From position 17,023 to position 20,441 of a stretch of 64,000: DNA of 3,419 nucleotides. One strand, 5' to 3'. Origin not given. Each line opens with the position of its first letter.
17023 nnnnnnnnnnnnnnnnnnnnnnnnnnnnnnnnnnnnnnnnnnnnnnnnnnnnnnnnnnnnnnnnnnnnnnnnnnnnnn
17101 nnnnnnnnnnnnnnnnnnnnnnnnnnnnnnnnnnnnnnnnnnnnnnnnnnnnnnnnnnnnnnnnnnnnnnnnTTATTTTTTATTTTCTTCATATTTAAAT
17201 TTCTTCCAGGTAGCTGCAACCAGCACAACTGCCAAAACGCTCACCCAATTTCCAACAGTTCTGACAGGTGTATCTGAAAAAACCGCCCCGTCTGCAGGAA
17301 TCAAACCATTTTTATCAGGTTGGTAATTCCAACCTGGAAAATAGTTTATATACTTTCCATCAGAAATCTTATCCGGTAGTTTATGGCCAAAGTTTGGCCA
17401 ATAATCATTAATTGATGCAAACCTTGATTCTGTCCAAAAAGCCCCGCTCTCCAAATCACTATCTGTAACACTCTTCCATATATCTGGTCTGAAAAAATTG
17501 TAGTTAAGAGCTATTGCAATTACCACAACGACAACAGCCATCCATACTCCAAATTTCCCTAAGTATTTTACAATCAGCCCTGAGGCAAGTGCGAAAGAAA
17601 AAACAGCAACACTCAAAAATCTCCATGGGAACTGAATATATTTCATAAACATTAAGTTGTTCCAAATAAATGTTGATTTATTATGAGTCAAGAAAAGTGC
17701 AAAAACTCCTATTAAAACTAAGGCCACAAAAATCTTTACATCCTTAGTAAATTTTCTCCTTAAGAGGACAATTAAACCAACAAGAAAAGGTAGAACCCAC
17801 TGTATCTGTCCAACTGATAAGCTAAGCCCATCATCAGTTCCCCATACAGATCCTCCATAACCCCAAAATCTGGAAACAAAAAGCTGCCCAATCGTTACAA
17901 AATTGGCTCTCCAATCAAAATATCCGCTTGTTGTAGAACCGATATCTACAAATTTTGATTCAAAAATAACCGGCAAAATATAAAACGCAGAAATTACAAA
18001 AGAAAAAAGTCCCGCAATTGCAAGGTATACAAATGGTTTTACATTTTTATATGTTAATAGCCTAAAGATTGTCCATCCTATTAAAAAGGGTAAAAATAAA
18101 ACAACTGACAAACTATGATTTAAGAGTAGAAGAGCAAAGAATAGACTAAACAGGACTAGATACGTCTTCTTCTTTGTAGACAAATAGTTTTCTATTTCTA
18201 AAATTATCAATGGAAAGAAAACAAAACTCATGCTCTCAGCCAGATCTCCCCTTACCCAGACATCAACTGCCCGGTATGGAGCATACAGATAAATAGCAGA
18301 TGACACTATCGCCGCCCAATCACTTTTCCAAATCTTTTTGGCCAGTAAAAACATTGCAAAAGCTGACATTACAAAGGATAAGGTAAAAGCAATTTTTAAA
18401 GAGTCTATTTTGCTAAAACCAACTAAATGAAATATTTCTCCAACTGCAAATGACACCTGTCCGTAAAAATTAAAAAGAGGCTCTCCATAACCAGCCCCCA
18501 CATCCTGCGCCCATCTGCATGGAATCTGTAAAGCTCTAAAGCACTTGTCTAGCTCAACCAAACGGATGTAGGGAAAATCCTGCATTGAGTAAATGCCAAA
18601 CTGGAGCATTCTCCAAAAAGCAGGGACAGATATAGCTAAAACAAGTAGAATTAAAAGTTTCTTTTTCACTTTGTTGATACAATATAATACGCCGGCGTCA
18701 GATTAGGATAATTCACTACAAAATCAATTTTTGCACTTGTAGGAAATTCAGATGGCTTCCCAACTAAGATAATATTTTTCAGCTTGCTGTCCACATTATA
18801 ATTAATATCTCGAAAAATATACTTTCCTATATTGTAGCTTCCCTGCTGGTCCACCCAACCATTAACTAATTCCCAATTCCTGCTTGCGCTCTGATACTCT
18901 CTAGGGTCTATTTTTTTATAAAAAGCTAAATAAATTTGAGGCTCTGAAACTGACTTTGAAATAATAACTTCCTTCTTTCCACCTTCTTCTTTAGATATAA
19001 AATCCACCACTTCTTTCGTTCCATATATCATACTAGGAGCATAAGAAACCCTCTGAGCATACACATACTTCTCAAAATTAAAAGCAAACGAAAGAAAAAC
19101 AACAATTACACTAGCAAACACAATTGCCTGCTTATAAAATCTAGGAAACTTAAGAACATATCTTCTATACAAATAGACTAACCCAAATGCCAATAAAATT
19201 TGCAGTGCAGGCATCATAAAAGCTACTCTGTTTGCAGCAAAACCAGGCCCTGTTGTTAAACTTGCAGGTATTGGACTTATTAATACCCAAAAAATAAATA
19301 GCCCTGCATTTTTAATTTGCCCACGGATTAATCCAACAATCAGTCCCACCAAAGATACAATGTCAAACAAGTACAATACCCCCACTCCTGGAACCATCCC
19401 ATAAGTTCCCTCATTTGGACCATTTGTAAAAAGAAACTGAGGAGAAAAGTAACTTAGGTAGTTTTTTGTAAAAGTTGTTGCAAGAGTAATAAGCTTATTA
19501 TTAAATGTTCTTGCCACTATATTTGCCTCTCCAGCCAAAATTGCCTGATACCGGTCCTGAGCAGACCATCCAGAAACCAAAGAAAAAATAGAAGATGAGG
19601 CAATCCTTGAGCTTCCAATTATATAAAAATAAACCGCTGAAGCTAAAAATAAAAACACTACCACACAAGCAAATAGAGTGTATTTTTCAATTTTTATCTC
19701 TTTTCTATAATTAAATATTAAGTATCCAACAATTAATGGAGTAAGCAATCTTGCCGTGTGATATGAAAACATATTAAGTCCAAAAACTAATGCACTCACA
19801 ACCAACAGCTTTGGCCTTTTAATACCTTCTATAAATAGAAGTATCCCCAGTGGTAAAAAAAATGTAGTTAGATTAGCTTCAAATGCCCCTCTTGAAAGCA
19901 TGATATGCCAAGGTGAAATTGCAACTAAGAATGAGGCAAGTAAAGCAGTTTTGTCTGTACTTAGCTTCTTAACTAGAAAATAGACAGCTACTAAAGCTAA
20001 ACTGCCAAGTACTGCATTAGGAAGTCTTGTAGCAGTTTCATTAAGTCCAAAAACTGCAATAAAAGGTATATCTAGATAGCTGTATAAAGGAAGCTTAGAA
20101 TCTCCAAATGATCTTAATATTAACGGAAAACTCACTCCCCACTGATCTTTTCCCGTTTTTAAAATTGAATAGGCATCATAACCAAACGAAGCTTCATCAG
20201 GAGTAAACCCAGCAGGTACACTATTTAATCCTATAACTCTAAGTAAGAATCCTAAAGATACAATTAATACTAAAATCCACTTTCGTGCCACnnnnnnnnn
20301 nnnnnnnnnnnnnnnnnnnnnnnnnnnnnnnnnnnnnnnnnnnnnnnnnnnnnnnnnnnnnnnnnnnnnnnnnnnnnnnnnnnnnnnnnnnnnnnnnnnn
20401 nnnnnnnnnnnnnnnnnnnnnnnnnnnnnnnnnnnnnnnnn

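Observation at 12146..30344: Tandem array of 8 full-length, diverged PMT/GT39-like paralogs sharing a '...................' loop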

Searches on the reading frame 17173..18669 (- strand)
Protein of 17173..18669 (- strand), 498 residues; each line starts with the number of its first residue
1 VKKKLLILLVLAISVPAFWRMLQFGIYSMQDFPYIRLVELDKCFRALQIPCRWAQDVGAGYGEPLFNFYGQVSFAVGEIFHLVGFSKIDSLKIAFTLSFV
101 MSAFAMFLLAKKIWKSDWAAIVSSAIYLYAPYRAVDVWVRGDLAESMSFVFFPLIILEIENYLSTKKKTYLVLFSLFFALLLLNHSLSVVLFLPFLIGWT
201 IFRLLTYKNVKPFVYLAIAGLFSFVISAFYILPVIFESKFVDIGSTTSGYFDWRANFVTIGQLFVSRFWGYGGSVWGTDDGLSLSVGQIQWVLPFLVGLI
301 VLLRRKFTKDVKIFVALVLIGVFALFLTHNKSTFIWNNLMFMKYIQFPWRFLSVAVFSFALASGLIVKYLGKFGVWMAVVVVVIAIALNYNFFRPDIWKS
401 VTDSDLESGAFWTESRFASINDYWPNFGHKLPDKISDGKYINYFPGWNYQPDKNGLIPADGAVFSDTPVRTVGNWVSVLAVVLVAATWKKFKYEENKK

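Call 5: search_protein_families(library=pfam, proteins=[window:17173-18669:-], max_evalue=0.01)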
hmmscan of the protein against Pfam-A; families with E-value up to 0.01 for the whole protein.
window:17173-18669:- (498 aa): 2 families
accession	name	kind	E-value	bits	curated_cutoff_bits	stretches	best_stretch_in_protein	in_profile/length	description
PF09586.16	YfhO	-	9.5e-05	21.4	28.5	1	67-390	63-380/835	Bacterial membrane protein YfhO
PF10131.15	PTPS_related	-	0.00026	20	26.4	1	67-452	2-369/621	6-pyruvoyl-tetrahydropterin synthase related domain; membrane protein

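Call 23: search_protein_families(library=ncbifam, proteins=[window:17173-18669:-], max_evalue=0.001)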
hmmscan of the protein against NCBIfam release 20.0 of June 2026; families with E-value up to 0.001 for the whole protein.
window:17173-18669:- (498 aa): 0 families

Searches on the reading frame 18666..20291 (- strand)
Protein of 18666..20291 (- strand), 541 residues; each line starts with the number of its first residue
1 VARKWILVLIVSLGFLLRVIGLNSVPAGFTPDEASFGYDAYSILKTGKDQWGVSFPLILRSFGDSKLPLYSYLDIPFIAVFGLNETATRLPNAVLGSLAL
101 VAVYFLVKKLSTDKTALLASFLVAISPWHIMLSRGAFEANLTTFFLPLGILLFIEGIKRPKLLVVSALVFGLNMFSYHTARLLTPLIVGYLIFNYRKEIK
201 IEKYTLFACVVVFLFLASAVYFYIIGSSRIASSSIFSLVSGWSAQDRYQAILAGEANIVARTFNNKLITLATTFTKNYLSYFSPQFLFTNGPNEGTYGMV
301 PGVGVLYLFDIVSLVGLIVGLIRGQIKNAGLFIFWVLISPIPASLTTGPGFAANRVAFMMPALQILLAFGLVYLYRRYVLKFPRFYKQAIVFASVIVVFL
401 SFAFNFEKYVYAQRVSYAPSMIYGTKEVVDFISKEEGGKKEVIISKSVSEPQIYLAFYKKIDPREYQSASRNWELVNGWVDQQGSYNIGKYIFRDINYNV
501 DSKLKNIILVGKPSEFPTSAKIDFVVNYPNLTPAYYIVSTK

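Call 4: search_protein_families(library=pfam, proteins=[window:18666-20291:-], max_evalue=0.01)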
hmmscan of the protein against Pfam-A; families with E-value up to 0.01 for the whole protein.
window:18666-20291:- (541 aa): 2 families
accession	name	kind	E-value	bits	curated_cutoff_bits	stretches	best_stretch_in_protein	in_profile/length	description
PF13231.12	PMT_2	-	3.6e-15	57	26.1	1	68-220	4-157/160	Dolichyl-phosphate-mannose-protein mannosyltransferase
PF02516.20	STT3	-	0.00033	20.7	24.5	1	75-242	86-264/405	Oligosaccharyl transferase STT3, N-terminal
